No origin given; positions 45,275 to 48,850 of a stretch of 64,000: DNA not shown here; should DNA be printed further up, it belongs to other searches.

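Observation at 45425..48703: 1092-aa fusion of an HExxH metallopeptidase-like domain, a TolB-like beta-propeller and an Omp85-type C-terminal barrel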

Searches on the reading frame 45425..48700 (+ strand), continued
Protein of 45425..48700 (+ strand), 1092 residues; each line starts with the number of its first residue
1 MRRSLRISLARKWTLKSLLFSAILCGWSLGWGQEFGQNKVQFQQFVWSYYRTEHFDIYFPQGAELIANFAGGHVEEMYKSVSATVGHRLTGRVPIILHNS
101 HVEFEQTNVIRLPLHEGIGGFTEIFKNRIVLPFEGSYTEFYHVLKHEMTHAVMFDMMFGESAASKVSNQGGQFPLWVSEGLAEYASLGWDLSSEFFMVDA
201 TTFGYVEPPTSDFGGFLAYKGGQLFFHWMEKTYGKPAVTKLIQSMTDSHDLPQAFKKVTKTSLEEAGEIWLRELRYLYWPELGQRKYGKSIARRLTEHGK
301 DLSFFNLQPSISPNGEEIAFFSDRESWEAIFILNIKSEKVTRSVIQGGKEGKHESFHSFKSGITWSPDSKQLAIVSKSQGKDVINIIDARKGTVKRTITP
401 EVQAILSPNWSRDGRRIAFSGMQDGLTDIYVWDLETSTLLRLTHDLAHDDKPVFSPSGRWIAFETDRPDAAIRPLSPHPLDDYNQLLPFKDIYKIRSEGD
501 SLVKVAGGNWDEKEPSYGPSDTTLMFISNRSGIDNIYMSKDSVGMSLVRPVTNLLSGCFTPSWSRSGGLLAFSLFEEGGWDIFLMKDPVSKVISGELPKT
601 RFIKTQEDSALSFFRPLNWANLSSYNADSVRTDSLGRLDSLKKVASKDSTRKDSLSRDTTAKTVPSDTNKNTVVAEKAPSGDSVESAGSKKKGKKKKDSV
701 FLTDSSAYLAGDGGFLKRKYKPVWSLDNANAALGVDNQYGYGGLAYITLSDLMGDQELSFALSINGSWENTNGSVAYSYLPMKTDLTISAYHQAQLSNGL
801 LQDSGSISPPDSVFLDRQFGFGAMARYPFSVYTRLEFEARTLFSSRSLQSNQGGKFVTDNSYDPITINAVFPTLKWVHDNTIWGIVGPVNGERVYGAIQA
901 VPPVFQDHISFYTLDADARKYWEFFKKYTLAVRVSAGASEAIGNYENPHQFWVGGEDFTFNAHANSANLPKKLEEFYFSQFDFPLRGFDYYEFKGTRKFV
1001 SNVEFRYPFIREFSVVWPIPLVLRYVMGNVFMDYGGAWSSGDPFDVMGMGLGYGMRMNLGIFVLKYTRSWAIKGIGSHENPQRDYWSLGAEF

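Call 6: find_homologous_proteins(query=window:45425-48700:+)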
Query window:45425-48700:+ (1092 aa): 2023 proteins with E <= 0.001 among 8000 candidates; the best 120 are listed.
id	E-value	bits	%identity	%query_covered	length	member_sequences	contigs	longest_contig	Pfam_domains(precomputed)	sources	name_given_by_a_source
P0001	0.0e+0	2496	98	100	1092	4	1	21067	PF25174.2,PF26549.1,PF00930.28,PF26550.2,PF07676.19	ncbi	-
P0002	0.0e+0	2053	81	98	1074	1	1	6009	PF25174.2,PF26549.1,PF00930.28,PF26550.2,PF07676.19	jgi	jgi:Tol biopolymer transport system component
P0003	0.0e+0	2031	80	99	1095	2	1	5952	PF25174.2,PF26549.1,PF00930.28,PF26550.2,PF07676.19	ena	-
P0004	0.0e+0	2017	76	99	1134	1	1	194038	PF25174.2,PF26549.1,PF00930.28,PF26550.2,PF07676.19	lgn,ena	-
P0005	0.0e+0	1908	74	99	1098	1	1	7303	PF26549.1,PF00930.28,PF25171.2,PF26550.2,PF07676.19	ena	-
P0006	0.0e+0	1893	72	98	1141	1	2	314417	PF25174.2,PF26549.1,PF00930.28,PF26550.2,PF07676.19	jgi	jgi:Tol biopolymer transport system component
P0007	0.0e+0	1883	76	58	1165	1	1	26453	PF25174.2,PF26549.1,PF26550.2,PF07676.19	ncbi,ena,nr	ncbi:MAG TPA: hypothetical protein VJ385_01720 [Fibrobacteria bacterium]|nr:hypothetical protein [Fi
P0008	0.0e+0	1881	71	98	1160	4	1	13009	PF25174.2,PF26549.1,PF26550.2,PF07676.19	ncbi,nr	ncbi:MAG: hypothetical protein M3Y08_12910 [Fibrobacterota bacterium]|nr:hypothetical protein [Fibro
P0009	0.0e+0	1880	72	97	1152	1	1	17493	PF25174.2,PF26549.1,PF26550.2,PF07676.19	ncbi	-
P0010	0.0e+0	1868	72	97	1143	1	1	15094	PF25174.2,PF26549.1,PF00930.28,PF26550.2,PF07676.19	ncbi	-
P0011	0.0e+0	1867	71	98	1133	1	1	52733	PF25174.2,PF26549.1,PF00930.28,PF26550.2,PF07676.19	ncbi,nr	ncbi:MAG: WD40-like Beta Propeller Repeat [Fibrobacteres bacterium]|nr:WD40-like Beta Propeller Repe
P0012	0.0e+0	1866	71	97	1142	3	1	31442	PF25174.2,PF26549.1,PF00930.28,PF26550.2,PF07676.19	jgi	jgi:Tol biopolymer transport system component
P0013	0.0e+0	1865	70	98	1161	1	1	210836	PF25174.2,PF26549.1,PF00930.28,PF26550.2,PF07676.19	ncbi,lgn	-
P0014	0.0e+0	1861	71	97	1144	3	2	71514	PF25174.2,PF26549.1,PF00930.28,PF26550.2,PF07676.19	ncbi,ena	-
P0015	0.0e+0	1857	71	97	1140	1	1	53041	PF25174.2,PF26549.1,PF26550.2,PF07676.19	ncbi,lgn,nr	ncbi:MAG: WD40-like Beta Propeller Repeat [Fibrobacteres bacterium]|nr:WD40-like Beta Propeller Repe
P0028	0.0e+0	1544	63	97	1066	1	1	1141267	PF25174.2,PF26549.1,PF00930.28,PF23381.2,PF26550.2,PF19283.5,PF07676.19,PF01103.30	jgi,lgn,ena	-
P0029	0.0e+0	1536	61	97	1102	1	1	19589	PF25174.2,PF26549.1,PF23381.2,PF26550.2,PF07676.19,PF01103.30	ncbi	-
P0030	0.0e+0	1520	60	100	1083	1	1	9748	PF25174.2,PF26549.1,PF00930.28,PF23381.2,PF26550.2,PF07676.19,PF01103.30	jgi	jgi:Tol biopolymer transport system component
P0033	0.0e+0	1441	59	99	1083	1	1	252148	PF25174.2,PF26549.1,PF00930.28,PF26550.2,PF07676.19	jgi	jgi:Tol biopolymer transport system component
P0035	0.0e+0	1431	58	97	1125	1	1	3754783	PF25174.2,PF26549.1,PF00930.28,PF26550.2,PF07676.19,PF01103.30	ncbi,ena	-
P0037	0.0e+0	1427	58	98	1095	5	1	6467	PF25174.2,PF26549.1,PF00930.28,PF26550.2,PF07676.19,PF01103.30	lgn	-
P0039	0.0e+0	1406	57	97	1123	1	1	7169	PF25174.2,PF26549.1,PF00930.28,PF26550.2,PF07676.19,PF13485.12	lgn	-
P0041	0.0e+0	1400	56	98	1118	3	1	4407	PF25174.2,PF26549.1,PF00930.28,PF26550.2,PF07676.19,PF13485.12,PF01103.30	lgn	-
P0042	0.0e+0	1399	57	98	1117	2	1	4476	PF25174.2,PF26549.1,PF00930.28,PF23381.2,PF26550.2,PF07676.19,PF13485.12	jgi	jgi:Tol biopolymer transport system component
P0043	0.0e+0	1397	55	99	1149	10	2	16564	PF26549.1,PF00930.28,PF26550.2,PF07676.19,PF13485.12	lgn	-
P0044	0.0e+0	1397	57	97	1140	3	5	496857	PF25174.2,PF26549.1,PF00930.28,PF26550.2,PF07676.19,PF13485.12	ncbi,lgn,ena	-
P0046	0.0e+0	1388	54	99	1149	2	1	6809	PF26549.1,PF00930.28,PF26550.2,PF07676.19,PF13485.12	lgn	-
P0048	0.0e+0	1378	56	97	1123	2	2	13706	PF25174.2,PF26549.1,PF26550.2,PF07676.19,PF13485.12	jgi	jgi:Tol biopolymer transport system component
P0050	0.0e+0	1367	55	97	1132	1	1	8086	PF25174.2,PF26549.1,PF00930.28,PF26550.2,PF07676.19,PF13485.12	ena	-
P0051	0.0e+0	1358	55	98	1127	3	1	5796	PF25174.2,PF26549.1,PF26550.2,PF07676.19,PF13485.12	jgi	jgi:Tol biopolymer transport system component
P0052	0.0e+0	1327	56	98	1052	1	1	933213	PF25174.2,PF26549.1,PF00930.28,PF26550.2,PF07676.19,PF13485.12,PF01103.30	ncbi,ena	-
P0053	0.0e+0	1234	52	97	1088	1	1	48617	PF26549.1,PF26550.2,PF07676.19,PF01103.30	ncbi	ncbi:BamA/TamA family outer membrane protein [Fibrobacterota bacterium]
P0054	0.0e+0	1202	51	99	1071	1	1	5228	PF25174.2,PF26549.1,PF26550.2,PF07676.19,PF01103.30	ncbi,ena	-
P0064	1.6e-298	1011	49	57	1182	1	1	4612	PF25174.2,PF26549.1,PF26550.2,PF07676.19,PF13485.12,PF01103.30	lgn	-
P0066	2.3e-289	981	42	99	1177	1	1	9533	PF26549.1,PF26550.2,PF07676.19,PF01103.30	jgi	jgi:Tol biopolymer transport system component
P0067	1.6e-287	975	48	54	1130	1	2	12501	PF26549.1,PF26550.2,PF07676.19,PF01103.30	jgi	jgi:Tol biopolymer transport system component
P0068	1.5e-286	972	52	75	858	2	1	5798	PF25174.2,PF26549.1,PF00930.28,PF26550.2,PF07676.19,PF01103.30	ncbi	-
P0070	3.0e-282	958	60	63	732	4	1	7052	PF25174.2,PF26549.1,PF00930.28,PF26550.2,PF07676.19,PF13485.12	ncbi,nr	ncbi:MAG TPA: hypothetical protein VHO02_02585, partial [Fibrobacteria bacterium]|nr:hypothetical pr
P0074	1.1e-263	896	40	97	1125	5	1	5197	PF25174.2,PF26549.1,PF00930.28,PF26550.2,PF19283.5,PF07676.19,PF01103.30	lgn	-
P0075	3.0e-263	895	41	99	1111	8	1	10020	PF25174.2,PF26549.1,PF24814.2,PF00930.28,PF26550.2,PF07676.19,PF01103.30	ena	-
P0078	1.1e-260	886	40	97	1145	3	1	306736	PF25174.2,PF26549.1,PF00930.28,PF23381.2,PF26550.2,PF02897.22,PF07676.19,PF13485.12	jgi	-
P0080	6.3e-258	877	41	97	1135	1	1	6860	PF26549.1,PF26550.2,PF07676.19,PF01103.30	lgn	-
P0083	6.0e-257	874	40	97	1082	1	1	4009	PF26549.1,PF26550.2,PF07676.19,PF01103.30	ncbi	-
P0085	4.4e-256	871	41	98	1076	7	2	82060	PF26549.1,PF26550.2,PF07676.19,PF01103.30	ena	-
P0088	4.7e-248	844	38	99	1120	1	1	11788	PF26549.1,PF26550.2,PF07676.19,PF01103.30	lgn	-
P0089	4.3e-245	835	40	97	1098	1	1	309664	PF25174.2,PF26549.1,PF00930.28,PF26550.2,PF07676.19,PF01103.30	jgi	-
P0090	2.4e-244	832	39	99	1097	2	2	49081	PF25174.2,PF26549.1,PF00930.28,PF26550.2,PF07676.19,PF01103.30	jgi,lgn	-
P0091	2.8e-244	832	39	99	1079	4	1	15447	PF25174.2,PF26549.1,PF26550.2,PF07676.19,PF01103.30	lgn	-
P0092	7.6e-244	830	40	97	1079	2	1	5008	PF25174.2,PF26549.1,PF26550.2,PF07676.19,PF01103.30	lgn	-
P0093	1.3e-243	830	40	97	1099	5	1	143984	PF25174.2,PF26549.1,PF26550.2,PF07676.19,PF01103.30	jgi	-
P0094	6.8e-243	827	40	97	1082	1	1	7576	PF04450.19,PF25174.2,PF26549.1,PF26550.2,PF07676.19,PF01103.30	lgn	-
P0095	4.1e-242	825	41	97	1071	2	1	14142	PF26549.1,PF26550.2,PF07676.19,PF01103.30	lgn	-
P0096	7.6e-242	824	40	97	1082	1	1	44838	PF26549.1,PF26550.2,PF07676.19,PF01103.30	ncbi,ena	-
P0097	6.7e-241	821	40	97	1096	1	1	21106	PF10647.16,PF25174.2,PF26549.1,PF00930.28,PF26550.2,PF07676.19,PF01103.30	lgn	-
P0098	9.5e-240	817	39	98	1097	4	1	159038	PF25174.2,PF26549.1,PF00930.28,PF26550.2,PF07676.19,PF01103.30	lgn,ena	-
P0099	6.4e-239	814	40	97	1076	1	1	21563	PF04450.19,PF25174.2,PF26549.1,PF26550.2,PF07676.19,PF13485.12,PF01103.30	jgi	jgi:Tol biopolymer transport system component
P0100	2.1e-238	812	39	97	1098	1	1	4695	PF26549.1,PF00930.28,PF26550.2,PF07676.19,PF01103.30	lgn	-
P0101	8.3e-238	810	39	97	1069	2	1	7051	PF26549.1,PF26550.2,PF07676.19,PF01103.30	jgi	-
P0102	2.3e-237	809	39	98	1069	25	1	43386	PF04450.19,PF26549.1,PF26550.2,PF07676.19,PF01103.30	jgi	-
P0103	1.4e-236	806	40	98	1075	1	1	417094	PF25174.2,PF26549.1,PF26550.2,PF07676.19,PF01103.30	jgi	-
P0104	5.2e-236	804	39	97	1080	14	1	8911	PF25174.2,PF26549.1,PF26550.2,PF07676.19,PF01103.30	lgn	-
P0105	1.1e-235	803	39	97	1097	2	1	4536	PF26549.1,PF26550.2,PF07676.19,PF01103.30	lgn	-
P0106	1.4e-234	800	39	97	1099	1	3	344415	PF26549.1,PF26550.2,PF07676.19,PF01103.30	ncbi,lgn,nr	ncbi:MAG: PD40 domain-containing protein [Fibrobacteria bacterium]|nr:PD40 domain-containing protein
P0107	1.4e-230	786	38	97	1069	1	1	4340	PF26549.1,PF26550.2,PF07676.19,PF01103.30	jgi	-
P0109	8.5e-225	767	38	99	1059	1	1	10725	PF25174.2,PF26549.1,PF00930.28,PF14583.13,PF26550.2,PF19283.5,PF07676.19,PF13485.12,PF01103.30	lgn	-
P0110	8.1e-224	764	39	98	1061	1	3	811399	PF25174.2,PF26549.1,PF26550.2,PF07676.19,PF01103.30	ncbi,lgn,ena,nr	ncbi:MAG: PD40 domain-containing protein [Fibrobacteres bacterium]|nr:PD40 domain-containing protein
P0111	7.7e-220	751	40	87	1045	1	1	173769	PF25174.2,PF26549.1,PF26550.2,PF07676.19,PF13485.12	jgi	jgi:hypothetical protein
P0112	2.8e-219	749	38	98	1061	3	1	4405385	PF26549.1,PF26550.2,PF07676.19,PF01103.30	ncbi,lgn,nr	ncbi:MAG: PD40 domain-containing protein [Fibrobacteres bacterium]|nr:PD40 domain-containing protein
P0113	6.6e-215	735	38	99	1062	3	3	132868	PF25174.2,PF26549.1,PF26550.2,PF07676.19,PF01103.30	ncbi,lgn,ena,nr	ncbi:MAG TPA: BamA/TamA family outer membrane protein [Fibrobacteria bacterium]|nr:BamA/TamA family 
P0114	1.8e-213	730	36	99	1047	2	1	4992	PF25174.2,PF26549.1,PF00930.28,PF26550.2,PF07676.19,PF13485.12,PF01103.30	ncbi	-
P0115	8.4e-213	728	36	99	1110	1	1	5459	PF25174.2,PF26549.1,PF00930.28,PF26550.2,PF07676.19,PF01103.30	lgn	-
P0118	6.5e-204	698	35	98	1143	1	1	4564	PF25174.2,PF26549.1,PF00930.28,PF08662.18,PF25175.2,PF26550.2,PF25460.2,PF07676.19,PF13485.12,PF01103.30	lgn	-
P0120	2.6e-202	693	35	98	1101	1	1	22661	PF25174.2,PF26549.1,PF00930.28,PF26550.2,PF07676.19,PF01103.30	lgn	-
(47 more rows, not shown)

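Call 11: search_solved_structures(query=A1, max_evalue=0.01)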
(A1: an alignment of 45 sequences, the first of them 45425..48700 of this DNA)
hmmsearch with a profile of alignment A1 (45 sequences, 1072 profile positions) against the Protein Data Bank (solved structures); distinct sequences matched with E-value up to 0.01: 92 (the best 60 are shown).
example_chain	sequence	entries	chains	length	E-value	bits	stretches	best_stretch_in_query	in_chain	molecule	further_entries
4r40_A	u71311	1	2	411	2.4e-25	91.9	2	390-523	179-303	Protein TolB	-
4pwz_A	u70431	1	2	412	2.4e-25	91.9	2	390-523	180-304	Protein TolB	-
6pnv_A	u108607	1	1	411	2.5e-24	88.5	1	391-525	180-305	Tol-Pal system protein TolB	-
4jml_A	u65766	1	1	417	4.8e-24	87.6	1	390-523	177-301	Protein TolB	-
7nst_E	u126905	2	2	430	5.4e-24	87.4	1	390-523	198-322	Tol-Pal system protein TolB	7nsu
1crz_A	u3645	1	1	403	5.6e-24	87.4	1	390-523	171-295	TOLB PROTEIN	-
2w8b_B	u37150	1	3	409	5.9e-24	87.3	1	390-523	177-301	PROTEIN TOLB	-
2hqs_A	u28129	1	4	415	6.1e-24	87.2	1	391-523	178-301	Protein tolB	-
3iax_A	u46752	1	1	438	7.3e-24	87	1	391-523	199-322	Protein tolB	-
1c5k_A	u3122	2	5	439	7.4e-24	87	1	391-523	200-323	PROTEIN (TOLB PROTEIN) | PROTEIN TOLB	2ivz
2w8b_A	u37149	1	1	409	1e-23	86.5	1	390-523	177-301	PROTEIN TOLB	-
7mx5_A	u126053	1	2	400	2.3e-23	85.4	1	369-522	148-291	Tol-Pal system protein TolB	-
2ymu_A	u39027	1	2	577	6.9e-23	83.7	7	342-460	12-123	WD-40 REPEAT PROTEIN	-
2ojh_A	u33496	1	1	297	7.6e-21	77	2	398-507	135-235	Uncharacterized protein Atu1656/AGR_C_3050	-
7bie_A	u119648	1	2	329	9.3e-17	63.4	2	350-460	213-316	nvWRAP-T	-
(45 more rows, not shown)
